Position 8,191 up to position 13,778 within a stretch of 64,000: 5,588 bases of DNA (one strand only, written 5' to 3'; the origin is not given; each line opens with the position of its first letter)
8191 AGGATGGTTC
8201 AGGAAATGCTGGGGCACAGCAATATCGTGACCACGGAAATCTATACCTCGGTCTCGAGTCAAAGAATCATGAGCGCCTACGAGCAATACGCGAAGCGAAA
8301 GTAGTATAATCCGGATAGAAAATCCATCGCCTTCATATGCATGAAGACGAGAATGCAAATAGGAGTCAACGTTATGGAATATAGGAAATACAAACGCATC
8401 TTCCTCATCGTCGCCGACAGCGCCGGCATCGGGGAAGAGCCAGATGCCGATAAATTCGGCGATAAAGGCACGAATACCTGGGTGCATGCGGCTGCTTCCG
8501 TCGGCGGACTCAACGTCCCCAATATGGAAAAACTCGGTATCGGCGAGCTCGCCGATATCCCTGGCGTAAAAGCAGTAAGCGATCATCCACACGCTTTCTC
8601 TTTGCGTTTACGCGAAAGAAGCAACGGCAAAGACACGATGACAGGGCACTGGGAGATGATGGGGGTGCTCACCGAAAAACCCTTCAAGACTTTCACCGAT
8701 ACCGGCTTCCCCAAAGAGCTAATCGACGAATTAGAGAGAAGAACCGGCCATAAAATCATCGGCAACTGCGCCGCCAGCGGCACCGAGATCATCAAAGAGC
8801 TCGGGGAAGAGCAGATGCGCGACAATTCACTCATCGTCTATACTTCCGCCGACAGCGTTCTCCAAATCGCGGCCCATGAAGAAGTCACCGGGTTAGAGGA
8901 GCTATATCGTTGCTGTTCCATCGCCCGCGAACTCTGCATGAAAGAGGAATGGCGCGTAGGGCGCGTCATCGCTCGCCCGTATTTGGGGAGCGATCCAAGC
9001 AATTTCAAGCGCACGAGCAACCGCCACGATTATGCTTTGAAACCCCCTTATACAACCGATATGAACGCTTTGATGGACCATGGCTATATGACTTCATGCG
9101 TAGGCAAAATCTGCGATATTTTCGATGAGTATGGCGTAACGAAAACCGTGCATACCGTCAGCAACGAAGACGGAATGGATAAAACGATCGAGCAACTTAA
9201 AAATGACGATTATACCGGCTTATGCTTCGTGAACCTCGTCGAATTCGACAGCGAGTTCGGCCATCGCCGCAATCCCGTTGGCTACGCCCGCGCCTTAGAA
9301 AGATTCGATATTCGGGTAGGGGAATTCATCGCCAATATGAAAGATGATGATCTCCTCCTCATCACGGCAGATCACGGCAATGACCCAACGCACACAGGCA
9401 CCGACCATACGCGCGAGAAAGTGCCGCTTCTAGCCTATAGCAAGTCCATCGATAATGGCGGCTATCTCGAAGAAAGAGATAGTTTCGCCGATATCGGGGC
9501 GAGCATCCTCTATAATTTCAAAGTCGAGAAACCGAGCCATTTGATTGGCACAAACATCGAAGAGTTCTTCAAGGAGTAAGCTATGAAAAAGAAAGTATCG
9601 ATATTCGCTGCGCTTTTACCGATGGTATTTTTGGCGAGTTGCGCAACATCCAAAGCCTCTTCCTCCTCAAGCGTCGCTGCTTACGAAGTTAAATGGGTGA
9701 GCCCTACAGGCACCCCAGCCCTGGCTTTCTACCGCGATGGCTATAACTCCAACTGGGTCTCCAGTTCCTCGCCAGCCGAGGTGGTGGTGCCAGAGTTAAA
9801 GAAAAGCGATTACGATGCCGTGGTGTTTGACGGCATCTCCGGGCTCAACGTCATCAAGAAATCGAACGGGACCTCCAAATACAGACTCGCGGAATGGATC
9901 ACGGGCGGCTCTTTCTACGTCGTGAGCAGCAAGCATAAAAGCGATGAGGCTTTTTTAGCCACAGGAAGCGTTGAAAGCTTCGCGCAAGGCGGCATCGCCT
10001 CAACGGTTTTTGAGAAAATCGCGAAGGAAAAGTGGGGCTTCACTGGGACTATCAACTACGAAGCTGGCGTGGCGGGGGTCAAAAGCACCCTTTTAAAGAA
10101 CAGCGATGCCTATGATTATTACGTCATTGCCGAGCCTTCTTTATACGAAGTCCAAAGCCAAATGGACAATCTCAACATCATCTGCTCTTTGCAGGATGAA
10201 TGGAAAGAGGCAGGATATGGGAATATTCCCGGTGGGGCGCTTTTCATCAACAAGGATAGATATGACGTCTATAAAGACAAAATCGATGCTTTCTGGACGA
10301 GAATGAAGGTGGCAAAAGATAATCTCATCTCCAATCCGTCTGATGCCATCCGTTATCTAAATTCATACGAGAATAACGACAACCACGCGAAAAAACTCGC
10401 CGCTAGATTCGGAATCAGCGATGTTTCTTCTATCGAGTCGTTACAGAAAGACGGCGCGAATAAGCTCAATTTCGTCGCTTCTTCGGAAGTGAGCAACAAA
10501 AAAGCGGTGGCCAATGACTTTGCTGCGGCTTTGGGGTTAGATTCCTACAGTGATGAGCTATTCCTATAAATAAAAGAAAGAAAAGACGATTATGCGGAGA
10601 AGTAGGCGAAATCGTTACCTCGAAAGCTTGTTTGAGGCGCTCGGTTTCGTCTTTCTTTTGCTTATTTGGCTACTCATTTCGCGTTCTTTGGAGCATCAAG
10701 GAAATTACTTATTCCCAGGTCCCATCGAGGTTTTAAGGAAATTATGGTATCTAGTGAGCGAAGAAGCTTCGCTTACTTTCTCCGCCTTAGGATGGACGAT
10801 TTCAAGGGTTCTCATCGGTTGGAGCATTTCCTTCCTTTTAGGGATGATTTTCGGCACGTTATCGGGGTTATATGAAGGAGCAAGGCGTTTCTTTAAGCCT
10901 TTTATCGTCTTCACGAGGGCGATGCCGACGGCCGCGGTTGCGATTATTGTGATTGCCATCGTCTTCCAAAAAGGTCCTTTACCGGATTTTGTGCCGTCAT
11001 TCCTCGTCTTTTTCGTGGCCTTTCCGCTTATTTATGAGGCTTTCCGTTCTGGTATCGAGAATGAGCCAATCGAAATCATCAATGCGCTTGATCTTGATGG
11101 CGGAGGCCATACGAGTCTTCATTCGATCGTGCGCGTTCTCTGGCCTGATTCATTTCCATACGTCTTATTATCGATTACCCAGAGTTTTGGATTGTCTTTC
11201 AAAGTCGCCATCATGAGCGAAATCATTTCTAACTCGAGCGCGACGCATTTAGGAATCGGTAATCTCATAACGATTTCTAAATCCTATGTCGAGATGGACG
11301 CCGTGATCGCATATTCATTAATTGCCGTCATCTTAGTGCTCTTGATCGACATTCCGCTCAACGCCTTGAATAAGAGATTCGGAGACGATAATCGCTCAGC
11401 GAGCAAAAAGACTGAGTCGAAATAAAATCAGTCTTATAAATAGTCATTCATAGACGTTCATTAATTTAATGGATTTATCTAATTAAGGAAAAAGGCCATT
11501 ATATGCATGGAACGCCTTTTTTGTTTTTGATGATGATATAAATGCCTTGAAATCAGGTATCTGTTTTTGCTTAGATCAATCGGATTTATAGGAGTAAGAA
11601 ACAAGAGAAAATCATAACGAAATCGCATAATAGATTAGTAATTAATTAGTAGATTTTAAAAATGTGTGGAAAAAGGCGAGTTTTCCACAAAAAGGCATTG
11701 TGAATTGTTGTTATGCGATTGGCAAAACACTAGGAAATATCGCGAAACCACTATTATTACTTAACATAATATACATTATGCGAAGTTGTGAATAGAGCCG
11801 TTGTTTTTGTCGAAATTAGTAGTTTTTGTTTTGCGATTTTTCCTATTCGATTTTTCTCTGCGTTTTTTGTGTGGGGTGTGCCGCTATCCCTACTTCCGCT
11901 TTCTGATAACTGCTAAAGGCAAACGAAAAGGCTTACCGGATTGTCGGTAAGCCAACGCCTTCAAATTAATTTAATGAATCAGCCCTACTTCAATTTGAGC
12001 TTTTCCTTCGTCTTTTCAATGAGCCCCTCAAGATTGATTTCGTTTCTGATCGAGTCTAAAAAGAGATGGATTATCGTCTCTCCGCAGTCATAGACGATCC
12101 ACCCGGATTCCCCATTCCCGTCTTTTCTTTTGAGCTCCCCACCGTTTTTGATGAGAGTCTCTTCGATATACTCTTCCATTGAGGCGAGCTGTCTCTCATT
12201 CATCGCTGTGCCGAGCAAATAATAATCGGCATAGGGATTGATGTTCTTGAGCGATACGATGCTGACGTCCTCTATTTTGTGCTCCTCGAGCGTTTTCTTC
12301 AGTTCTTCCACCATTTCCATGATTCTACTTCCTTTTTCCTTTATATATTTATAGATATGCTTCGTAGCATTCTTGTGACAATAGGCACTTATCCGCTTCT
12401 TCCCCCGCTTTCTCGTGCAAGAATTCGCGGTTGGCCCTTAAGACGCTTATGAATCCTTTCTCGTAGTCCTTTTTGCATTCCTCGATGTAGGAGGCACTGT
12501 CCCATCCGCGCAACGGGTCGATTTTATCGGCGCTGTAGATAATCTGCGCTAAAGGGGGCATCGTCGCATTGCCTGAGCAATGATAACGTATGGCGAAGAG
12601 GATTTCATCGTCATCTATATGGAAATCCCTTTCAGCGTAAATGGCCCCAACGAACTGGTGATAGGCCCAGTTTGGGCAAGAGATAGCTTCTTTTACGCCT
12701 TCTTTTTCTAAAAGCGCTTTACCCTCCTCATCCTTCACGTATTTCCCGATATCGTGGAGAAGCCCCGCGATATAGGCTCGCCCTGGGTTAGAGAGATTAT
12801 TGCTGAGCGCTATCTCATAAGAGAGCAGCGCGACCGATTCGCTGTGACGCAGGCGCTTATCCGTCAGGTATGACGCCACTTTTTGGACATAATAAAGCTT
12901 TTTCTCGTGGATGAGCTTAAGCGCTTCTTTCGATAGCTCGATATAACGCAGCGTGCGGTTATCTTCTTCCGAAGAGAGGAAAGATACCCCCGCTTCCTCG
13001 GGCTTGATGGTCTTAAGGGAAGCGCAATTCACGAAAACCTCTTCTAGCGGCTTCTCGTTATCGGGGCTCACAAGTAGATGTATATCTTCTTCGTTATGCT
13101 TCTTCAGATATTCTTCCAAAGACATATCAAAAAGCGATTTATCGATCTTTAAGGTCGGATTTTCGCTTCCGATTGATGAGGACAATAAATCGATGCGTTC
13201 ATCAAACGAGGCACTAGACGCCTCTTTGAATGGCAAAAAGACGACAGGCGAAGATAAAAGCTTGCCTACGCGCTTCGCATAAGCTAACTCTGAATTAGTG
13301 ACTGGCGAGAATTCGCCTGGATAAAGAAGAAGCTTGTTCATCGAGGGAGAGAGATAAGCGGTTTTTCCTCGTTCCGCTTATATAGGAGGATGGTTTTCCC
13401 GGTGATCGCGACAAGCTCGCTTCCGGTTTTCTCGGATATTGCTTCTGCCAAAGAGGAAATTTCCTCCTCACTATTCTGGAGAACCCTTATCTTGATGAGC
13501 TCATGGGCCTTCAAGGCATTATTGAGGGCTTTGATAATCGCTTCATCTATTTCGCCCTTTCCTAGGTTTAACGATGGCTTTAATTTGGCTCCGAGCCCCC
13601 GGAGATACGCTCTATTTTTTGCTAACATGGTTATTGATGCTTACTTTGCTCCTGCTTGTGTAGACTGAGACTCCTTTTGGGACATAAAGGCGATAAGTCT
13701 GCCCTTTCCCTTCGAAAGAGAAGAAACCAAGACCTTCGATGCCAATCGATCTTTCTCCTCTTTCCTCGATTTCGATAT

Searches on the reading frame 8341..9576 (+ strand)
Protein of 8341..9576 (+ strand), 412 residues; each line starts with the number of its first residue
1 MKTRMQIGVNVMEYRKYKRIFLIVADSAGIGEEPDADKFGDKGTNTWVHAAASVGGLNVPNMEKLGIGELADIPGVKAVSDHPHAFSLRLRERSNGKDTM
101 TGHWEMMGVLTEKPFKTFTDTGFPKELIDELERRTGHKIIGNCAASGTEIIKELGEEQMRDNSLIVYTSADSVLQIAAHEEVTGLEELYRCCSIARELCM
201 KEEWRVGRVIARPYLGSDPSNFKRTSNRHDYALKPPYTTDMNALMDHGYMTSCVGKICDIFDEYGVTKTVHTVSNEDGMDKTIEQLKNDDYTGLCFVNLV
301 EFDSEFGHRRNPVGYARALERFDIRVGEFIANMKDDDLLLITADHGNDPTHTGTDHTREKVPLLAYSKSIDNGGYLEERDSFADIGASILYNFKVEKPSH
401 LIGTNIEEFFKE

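Call 65: search_protein_families(library=pfam, proteins=[window:8341-9576:+], max_evalue=0.0001)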
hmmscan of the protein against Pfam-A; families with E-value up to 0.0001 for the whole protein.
window:8341-9576:+ (412 aa): 1 family
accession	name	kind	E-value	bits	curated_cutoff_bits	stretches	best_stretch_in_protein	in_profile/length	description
PF01676.23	Metalloenzyme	-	1e-46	160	24.3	1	18-397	1-252/252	Metalloenzyme superfamily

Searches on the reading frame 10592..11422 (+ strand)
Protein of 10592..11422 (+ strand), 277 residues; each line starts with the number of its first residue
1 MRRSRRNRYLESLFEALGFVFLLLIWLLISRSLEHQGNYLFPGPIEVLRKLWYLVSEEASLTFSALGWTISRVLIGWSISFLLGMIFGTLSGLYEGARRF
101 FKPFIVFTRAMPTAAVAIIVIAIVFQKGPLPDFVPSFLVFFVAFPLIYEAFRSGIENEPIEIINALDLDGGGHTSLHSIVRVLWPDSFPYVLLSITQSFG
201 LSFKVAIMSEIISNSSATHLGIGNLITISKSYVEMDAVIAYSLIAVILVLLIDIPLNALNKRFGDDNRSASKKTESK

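Call 65: search_protein_families(library=pfam, proteins=[window:10592-11422:+], max_evalue=0.0001)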
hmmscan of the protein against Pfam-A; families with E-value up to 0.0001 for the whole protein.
window:10592-11422:+ (277 aa): 1 family
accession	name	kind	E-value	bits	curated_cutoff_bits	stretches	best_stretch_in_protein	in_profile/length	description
PF00528.27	BPD_transp_1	-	4.6e-13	49.7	26.4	1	84-262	5-181/184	Binding-protein-dependent transport system inner membrane component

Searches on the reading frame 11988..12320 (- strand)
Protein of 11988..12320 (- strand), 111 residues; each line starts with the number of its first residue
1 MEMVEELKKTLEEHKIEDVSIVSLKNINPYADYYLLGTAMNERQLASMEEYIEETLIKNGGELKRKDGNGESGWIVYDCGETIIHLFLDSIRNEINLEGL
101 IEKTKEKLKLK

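Call 72: search_protein_families(library=pfam, proteins=[window:11988-12320:-], max_evalue=1e-8)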
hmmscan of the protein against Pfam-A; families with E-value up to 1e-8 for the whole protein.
window:11988-12320:- (111 aa): 1 family
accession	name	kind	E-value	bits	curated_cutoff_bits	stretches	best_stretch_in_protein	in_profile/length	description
PF02410.21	RsfS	-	1.9e-20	73.4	21.6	1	6-100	2-97/98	Ribosomal silencing factor during starvation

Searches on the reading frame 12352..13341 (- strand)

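Call 51: search_protein_families(library=ncbifam, proteins=[window:12352-13341:-], max_evalue=0.00001)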
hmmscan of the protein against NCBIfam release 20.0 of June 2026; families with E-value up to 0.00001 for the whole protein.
window:12352-13341:- (330 aa): 3 families
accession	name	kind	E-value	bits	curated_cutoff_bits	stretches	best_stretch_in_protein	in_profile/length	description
NF005519.0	PRK07152.1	equivalog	3.9e-40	137.9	315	1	123-312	158-345/361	nicotinate-nucleotide adenylyltransferase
TIGR00488.1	TIGR00488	equivalog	6e-23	81.6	70.15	1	157-310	3-158/173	bis(5'-nucleosyl)-tetraphosphatase (symmetrical) YqeK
TIGR02578.2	cas_TM1811_Csm1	equivalog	6.8e-06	25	170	1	189-302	4-99/753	type III-A CRISPR-associated protein Cas10/Csm1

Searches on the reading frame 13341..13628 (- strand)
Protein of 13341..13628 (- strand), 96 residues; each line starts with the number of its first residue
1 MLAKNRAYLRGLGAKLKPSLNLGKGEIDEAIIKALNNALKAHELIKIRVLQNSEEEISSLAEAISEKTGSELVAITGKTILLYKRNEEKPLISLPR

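Call 72: search_protein_families(library=pfam, proteins=[window:13341-13628:-], max_evalue=1e-8)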
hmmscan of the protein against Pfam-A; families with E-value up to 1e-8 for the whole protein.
window:13341-13628:- (96 aa): 1 family
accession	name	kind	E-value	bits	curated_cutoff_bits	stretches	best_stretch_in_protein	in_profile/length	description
PF01985.26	CRS1_YhbY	-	1.7e-25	89.6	27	1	3-84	3-84/84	CRS1 / YhbY (CRM) domain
